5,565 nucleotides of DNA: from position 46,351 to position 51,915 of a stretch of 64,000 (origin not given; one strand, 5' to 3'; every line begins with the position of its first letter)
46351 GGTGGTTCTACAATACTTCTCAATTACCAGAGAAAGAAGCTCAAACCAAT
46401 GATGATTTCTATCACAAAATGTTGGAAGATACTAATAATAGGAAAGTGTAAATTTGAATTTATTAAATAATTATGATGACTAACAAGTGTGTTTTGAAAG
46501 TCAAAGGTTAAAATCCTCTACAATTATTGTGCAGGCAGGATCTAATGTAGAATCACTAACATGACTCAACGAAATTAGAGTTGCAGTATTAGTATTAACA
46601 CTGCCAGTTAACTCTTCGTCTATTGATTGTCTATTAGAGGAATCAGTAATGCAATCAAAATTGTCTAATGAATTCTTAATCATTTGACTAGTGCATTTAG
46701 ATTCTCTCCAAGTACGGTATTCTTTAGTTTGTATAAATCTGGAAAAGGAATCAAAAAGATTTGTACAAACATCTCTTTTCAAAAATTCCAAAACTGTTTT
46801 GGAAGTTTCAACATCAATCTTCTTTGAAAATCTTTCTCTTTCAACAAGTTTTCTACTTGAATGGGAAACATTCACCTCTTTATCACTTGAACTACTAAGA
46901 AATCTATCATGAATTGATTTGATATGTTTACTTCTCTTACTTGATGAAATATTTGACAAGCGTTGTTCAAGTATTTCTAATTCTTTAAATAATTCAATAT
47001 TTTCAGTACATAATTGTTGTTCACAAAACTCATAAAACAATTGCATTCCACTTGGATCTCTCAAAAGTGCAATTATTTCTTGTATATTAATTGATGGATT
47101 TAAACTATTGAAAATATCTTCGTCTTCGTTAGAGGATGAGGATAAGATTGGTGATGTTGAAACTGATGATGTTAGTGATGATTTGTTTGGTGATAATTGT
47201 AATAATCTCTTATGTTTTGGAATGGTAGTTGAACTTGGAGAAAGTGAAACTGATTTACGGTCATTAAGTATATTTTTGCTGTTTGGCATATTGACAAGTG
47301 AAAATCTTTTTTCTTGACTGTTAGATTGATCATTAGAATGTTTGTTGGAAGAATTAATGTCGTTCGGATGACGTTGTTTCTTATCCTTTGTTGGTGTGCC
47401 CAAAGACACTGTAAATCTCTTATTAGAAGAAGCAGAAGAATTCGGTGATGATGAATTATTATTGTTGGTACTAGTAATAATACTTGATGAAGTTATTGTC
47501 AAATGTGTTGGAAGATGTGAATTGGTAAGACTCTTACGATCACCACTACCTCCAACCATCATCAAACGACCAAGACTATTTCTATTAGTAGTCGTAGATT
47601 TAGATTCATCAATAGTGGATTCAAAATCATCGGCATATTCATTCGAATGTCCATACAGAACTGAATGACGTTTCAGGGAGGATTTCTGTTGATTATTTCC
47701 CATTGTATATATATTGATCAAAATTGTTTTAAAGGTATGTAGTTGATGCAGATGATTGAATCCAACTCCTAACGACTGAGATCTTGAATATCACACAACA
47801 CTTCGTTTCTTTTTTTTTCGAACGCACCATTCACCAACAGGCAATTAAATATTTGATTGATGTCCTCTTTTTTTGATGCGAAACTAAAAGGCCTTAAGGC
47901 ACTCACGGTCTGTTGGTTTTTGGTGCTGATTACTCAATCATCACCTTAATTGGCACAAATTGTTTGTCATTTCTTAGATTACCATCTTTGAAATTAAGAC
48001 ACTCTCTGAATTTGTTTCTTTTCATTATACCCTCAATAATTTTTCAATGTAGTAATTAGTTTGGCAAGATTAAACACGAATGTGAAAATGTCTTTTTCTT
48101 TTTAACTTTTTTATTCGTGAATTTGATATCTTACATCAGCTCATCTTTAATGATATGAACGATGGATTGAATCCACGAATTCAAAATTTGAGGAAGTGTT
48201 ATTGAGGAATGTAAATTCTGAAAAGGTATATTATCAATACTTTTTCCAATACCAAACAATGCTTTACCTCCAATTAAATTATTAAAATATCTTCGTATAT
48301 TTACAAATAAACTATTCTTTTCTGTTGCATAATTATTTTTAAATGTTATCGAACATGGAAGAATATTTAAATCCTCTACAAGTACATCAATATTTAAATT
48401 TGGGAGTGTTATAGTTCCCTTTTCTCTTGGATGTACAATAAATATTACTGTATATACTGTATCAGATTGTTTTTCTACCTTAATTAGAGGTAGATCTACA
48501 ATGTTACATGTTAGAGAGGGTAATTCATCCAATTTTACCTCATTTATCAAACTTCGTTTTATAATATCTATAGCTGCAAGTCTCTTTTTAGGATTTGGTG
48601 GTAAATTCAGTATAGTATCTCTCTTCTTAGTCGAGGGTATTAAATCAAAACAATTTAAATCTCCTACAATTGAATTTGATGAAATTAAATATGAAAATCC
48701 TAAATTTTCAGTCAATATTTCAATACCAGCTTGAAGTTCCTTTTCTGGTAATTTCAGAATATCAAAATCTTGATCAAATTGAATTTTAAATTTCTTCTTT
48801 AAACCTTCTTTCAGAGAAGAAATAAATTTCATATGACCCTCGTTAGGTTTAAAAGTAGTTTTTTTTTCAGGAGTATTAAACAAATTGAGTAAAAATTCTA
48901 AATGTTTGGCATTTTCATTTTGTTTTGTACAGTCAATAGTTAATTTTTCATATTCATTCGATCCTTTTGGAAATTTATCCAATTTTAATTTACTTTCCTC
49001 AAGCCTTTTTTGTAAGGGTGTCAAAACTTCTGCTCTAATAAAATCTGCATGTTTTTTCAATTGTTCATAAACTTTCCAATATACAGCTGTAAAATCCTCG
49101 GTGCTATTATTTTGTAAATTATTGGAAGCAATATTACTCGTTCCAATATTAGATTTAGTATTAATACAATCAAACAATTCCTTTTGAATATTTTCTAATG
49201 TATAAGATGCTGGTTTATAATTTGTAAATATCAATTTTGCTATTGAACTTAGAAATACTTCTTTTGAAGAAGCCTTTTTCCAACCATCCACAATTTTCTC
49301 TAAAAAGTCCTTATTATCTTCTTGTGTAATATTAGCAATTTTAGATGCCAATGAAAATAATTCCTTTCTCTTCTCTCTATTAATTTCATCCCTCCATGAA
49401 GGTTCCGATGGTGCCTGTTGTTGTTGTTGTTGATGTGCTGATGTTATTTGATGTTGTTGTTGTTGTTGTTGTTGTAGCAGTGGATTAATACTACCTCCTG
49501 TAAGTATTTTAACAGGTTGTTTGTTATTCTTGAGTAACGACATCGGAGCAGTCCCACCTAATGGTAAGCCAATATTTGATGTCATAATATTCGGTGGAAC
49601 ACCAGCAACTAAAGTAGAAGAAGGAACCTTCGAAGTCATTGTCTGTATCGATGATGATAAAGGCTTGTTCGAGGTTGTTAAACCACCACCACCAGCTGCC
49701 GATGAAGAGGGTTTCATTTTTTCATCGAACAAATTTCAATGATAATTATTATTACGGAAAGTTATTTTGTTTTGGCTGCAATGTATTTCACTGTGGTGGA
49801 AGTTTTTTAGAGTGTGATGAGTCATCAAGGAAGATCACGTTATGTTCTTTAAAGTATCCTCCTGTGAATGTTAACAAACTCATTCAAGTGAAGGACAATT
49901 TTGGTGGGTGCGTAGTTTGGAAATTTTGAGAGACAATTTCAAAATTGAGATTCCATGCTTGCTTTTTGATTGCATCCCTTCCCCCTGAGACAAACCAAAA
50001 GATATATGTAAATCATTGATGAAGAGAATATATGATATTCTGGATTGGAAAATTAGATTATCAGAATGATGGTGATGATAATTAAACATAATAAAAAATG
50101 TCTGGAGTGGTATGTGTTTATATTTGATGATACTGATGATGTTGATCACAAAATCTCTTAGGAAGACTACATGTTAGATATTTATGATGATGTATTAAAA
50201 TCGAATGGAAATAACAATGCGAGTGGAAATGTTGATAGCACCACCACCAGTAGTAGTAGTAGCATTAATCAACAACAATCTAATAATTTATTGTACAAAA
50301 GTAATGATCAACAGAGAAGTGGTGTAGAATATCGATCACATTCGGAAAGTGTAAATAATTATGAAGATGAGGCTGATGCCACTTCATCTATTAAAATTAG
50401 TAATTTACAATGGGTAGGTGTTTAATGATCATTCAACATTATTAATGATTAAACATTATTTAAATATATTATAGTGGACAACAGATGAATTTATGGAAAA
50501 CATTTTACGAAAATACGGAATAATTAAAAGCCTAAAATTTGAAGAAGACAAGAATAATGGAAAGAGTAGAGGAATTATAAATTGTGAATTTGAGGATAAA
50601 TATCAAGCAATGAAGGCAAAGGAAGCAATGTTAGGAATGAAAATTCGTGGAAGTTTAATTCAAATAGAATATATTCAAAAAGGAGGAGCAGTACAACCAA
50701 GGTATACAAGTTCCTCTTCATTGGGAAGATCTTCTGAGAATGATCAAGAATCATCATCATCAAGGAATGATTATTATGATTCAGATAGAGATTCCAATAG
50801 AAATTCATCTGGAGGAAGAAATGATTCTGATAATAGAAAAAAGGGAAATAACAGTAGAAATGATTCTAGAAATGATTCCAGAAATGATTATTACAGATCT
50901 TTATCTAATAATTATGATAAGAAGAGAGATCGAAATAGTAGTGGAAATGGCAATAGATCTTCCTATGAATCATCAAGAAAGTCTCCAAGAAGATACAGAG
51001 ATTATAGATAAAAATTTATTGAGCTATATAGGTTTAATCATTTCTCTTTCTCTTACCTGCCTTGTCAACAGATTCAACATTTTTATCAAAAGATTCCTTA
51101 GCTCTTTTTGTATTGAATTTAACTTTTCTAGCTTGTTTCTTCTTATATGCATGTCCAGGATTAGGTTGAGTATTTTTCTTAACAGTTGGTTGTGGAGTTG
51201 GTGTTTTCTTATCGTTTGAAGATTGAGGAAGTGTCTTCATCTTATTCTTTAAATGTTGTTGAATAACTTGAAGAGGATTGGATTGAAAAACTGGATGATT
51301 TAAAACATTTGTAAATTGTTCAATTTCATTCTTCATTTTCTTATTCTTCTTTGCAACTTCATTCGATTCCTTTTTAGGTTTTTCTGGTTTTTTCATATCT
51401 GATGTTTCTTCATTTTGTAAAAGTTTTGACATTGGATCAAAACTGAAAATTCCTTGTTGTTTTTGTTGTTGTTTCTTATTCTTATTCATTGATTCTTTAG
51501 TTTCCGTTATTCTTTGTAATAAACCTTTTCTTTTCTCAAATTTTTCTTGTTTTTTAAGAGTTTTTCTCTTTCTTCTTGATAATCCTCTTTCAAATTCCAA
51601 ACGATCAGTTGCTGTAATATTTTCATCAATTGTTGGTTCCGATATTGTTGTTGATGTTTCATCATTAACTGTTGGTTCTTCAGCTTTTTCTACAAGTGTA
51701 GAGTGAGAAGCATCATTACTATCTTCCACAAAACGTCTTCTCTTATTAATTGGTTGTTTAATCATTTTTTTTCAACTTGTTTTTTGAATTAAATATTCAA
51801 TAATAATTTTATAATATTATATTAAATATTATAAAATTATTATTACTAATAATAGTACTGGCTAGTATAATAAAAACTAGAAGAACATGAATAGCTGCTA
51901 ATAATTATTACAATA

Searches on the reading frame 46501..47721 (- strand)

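Call 21: search_protein_families(library=pfam, proteins=[window:46501-47721:-], max_evalue=0.001)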
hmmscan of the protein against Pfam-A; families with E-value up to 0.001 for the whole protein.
window:46501-47721:- (406 aa): 1 family
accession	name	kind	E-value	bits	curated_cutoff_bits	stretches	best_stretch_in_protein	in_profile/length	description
PF00615.24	RGS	-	2.4e-14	54.2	23.9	1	218-337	4-116/117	Regulator of G protein signaling domain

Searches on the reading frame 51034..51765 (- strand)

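Call 21: search_protein_families(library=pfam, proteins=[window:51034-51765:-], max_evalue=0.001)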
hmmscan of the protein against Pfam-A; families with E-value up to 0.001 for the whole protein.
window:51034-51765:- (243 aa): 1 family
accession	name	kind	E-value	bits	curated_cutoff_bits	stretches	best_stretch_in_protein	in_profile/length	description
PF15341.11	SLX9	-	7.2e-16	59.3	27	1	67-175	2-127/127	Ribosome biogenesis protein SLX9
